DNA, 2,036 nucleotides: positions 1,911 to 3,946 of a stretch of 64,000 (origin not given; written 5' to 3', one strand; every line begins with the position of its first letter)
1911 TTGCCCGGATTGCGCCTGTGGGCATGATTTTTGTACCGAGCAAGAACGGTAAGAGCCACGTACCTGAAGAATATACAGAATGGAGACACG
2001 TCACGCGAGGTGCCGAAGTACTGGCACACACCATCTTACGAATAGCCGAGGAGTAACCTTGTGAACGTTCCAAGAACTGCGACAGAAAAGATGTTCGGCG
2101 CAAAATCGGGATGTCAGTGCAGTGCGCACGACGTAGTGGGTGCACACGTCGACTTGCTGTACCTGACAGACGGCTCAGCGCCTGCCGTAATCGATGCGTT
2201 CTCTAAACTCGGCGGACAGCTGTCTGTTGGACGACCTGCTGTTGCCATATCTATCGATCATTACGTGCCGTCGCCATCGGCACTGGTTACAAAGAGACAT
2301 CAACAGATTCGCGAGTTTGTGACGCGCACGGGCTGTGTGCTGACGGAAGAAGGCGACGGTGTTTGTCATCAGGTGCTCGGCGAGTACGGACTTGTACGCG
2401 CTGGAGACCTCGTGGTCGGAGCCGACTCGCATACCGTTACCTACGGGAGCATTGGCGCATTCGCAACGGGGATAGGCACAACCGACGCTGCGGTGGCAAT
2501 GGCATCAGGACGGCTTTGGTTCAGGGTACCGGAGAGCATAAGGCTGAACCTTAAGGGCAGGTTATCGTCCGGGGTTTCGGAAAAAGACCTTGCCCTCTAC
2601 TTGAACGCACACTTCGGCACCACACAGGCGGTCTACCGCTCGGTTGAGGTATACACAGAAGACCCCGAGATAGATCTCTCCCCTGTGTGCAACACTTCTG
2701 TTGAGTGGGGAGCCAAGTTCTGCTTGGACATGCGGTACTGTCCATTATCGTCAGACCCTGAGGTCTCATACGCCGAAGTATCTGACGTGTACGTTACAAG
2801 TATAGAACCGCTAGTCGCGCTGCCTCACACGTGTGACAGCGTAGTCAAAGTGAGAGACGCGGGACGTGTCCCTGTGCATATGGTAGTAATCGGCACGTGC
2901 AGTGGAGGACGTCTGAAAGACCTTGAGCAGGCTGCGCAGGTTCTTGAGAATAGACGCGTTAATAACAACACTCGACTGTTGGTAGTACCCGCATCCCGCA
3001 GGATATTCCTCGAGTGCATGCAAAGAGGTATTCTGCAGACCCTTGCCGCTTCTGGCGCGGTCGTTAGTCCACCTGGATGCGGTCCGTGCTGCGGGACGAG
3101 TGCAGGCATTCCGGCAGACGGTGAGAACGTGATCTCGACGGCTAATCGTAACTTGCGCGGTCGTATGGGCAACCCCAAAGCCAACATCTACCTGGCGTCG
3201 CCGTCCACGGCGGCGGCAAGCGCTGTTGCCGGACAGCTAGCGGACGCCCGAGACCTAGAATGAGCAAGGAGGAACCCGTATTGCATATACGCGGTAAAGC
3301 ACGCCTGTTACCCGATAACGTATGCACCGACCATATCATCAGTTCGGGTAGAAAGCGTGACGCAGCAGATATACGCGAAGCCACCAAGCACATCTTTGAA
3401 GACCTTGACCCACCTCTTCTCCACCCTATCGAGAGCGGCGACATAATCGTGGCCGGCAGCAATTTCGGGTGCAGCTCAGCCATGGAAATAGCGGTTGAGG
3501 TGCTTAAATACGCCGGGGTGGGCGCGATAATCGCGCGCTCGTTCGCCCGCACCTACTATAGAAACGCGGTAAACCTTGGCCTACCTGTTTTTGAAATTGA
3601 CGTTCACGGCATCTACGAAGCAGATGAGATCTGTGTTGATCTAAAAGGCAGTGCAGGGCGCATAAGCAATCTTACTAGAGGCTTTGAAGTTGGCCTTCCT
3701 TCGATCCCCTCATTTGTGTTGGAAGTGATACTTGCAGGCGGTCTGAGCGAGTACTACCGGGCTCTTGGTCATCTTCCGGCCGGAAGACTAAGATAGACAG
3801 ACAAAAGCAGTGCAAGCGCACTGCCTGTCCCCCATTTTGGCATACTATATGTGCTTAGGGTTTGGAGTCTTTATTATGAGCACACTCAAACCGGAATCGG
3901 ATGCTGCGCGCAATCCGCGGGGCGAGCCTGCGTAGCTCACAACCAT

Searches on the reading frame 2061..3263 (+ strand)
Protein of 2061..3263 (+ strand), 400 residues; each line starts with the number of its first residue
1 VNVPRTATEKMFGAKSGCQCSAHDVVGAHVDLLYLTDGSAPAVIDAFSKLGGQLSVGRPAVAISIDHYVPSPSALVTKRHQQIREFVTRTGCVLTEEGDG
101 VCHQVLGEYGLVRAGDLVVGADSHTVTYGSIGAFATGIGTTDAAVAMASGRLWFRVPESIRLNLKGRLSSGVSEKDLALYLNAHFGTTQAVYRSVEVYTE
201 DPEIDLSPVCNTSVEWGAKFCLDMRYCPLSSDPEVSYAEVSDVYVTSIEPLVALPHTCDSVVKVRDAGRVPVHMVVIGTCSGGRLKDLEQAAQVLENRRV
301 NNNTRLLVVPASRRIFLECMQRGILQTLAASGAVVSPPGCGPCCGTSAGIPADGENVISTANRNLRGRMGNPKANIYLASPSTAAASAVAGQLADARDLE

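Call 76: find_homologous_proteins(query=window:2061-3263:+, max_evalue=1e-30)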
Query window:2061-3263:+ (400 aa): 6059 proteins with E <= 1e-30 among 8000 candidates; the best 120 are listed.
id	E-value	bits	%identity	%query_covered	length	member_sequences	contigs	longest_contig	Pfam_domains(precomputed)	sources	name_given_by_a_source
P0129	1.3e-264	895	100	100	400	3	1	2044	PF00330.26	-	-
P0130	2.4e-174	598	67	99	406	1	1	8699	PF00330.26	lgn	-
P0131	2.1e-148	513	58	99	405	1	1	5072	PF00330.26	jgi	-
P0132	4.3e-145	502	59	99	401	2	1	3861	PF00330.26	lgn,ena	-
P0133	9.8e-135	468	56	98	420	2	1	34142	PF00330.26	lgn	-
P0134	1.8e-134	467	55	98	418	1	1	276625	PF00330.26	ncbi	-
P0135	1.1e-133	464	55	98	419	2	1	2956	PF00330.26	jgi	jgi:3-isopropylmalate/(R)-2-methylmalate dehydratase large subunit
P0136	2.4e-132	460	54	98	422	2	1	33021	PF00330.26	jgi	-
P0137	4.0e-132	459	57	98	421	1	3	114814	PF00330.26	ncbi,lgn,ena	-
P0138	5.5e-131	455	55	98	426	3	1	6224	PF00330.26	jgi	-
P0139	4.4e-127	442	54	98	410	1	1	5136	PF00330.26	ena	-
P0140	2.8e-125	436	53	98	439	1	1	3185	PF00330.26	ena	-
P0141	7.2e-124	432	51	98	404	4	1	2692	PF00330.26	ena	-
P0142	3.7e-121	423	51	99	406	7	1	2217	PF00330.26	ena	-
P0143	4.9e-120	419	50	99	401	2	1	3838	PF00330.26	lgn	-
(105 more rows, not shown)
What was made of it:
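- Tried and rejected: The best named hits of a LeuC-like protein are 47% identical (Bacillota), so the phylum is unresolved (call 76).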

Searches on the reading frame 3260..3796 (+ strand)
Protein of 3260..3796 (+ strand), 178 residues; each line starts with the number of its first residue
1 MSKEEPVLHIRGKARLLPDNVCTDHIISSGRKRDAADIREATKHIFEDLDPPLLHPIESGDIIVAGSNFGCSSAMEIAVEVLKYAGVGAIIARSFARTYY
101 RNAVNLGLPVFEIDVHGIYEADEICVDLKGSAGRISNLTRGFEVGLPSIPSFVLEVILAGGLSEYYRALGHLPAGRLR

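Call 68: find_encoding_contigs(protein=window:3260-3796:+, flank=10000, max_places=1)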
Protein window:3260-3796:+ (178 aa): 8 contigs read that carry it; 1 place shown.
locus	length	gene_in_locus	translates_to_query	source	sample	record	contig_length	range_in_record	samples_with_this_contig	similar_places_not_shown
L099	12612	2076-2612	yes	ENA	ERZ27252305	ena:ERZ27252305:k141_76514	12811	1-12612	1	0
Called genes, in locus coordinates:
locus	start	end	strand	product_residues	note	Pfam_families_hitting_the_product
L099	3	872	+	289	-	?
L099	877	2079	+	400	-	PF00330:Aconitase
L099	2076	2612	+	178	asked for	PF00694:Aconitase_C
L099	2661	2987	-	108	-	PF07883:Cupin_2 (weak)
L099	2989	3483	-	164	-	PF00571:CBS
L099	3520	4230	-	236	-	PF00027:cNMP_binding, PF13545:HTH_Crp_2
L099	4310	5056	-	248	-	PF04282:DUF438, PF01814:Hemerythrin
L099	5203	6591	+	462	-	-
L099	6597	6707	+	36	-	-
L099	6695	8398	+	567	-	PF07969:Amidohydro_3, PF01979:Amidohydro_1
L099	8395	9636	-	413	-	PF04389:Peptidase_M28, PF16254:DUF4910 (faint), PF01546:Peptidase_M20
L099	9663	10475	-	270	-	PF12911:OppC_N, PF00528:BPD_transp_1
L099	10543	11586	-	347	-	PF19300:BPD_transp_1_N, PF00528:BPD_transp_1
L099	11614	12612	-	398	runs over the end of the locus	?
